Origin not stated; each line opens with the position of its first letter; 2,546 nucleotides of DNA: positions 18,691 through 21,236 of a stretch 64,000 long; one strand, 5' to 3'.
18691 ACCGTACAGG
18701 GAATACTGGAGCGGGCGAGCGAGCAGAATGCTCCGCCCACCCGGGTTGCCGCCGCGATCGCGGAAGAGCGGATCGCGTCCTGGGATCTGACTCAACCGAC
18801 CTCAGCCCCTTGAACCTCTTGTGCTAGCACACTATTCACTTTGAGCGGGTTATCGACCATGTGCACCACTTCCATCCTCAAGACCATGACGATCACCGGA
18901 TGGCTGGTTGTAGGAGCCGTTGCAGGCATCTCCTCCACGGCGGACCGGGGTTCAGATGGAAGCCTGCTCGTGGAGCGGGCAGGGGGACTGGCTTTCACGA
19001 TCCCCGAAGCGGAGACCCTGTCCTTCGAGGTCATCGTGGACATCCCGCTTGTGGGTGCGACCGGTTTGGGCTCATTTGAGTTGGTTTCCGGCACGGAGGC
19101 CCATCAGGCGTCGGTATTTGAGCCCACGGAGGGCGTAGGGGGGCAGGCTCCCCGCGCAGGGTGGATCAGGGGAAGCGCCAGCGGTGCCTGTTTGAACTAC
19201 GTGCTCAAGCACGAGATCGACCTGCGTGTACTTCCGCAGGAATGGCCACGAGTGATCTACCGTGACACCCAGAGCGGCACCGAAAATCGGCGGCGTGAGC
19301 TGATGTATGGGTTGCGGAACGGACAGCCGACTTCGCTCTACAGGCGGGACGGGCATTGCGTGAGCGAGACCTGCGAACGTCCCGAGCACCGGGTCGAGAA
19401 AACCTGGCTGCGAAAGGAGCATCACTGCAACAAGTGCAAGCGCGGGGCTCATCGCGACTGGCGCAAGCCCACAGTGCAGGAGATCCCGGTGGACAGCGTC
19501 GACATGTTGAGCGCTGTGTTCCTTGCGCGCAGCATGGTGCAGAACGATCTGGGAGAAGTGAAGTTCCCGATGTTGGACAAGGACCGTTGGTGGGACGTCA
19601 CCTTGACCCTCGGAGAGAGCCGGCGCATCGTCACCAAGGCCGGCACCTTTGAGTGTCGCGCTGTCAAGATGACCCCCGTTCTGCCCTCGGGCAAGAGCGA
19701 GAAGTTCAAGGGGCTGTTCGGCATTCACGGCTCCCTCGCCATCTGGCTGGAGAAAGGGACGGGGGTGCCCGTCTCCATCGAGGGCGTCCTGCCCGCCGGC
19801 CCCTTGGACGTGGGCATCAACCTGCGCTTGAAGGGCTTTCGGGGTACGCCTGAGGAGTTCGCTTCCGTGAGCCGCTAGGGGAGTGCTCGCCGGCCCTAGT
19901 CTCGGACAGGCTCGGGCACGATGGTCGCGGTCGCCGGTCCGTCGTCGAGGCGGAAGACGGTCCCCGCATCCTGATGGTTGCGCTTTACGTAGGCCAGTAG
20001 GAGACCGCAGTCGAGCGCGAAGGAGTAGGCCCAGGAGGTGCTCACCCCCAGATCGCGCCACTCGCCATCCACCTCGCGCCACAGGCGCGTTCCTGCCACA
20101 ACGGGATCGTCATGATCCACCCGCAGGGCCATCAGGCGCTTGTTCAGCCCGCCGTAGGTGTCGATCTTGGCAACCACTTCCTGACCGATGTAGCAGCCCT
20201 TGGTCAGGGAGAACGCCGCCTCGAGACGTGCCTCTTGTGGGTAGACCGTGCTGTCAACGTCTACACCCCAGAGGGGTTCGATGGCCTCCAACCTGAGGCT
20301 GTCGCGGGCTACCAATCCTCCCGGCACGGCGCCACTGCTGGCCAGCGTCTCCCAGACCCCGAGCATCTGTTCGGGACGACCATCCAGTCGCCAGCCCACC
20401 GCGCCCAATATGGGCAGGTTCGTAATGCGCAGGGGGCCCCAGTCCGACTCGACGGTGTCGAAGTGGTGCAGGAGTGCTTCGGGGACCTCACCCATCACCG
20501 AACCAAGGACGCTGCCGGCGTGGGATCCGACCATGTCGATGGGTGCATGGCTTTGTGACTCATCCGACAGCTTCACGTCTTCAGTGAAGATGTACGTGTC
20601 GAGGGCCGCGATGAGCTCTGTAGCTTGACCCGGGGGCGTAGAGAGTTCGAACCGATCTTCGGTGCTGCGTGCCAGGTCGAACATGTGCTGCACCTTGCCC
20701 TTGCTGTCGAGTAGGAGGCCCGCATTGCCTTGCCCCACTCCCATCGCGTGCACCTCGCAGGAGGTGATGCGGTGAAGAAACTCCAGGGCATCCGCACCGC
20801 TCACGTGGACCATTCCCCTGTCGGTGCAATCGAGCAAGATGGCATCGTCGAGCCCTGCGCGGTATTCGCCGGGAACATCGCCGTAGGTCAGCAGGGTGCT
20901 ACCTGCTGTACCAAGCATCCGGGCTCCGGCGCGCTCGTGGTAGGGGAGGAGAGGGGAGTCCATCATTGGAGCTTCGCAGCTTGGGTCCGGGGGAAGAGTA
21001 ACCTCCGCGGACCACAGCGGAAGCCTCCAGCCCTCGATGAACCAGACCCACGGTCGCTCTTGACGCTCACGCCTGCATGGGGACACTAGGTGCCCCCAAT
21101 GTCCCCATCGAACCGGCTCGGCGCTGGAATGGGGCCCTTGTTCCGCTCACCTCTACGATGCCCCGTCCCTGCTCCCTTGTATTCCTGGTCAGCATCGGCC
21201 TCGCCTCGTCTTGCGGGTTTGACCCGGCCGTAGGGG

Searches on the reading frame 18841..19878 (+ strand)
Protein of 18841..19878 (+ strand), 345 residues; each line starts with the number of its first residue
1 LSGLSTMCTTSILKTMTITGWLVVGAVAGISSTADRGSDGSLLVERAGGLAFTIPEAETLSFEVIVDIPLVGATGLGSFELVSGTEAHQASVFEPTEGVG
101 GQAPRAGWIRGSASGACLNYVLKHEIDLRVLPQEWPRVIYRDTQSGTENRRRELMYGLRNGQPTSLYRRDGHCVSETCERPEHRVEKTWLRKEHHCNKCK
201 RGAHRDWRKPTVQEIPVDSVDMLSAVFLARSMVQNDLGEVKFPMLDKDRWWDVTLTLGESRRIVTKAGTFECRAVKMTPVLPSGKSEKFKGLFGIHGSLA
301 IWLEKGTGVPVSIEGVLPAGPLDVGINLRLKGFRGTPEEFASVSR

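Call 14: search_protein_families(library=pfam, proteins=[window:18841-19878:+], max_evalue=0.001)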
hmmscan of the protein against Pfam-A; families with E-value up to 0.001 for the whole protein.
window:18841-19878:+ (345 aa): 1 family
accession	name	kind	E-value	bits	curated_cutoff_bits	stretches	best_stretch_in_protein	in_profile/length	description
PF11306.15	DUF3108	-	3.5e-09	37.2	26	1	203-321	91-203/209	Protein of unknown function (DUF3108)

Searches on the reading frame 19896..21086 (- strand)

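Call 14: search_protein_families(library=pfam, proteins=[window:19896-21086:-], max_evalue=0.001)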
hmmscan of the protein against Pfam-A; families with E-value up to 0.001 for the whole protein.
window:19896-21086:- (396 aa): 2 families
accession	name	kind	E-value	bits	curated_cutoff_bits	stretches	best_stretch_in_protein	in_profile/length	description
PF01571.26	GCV_T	-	1.9e-32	112.9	25.6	1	48-290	3-254/255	Aminomethyltransferase folate-binding domain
PF08669.17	GCV_T_C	-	4.6e-07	30.1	25.9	1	316-394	1-78/80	Glycine cleavage T-protein C-terminal barrel domain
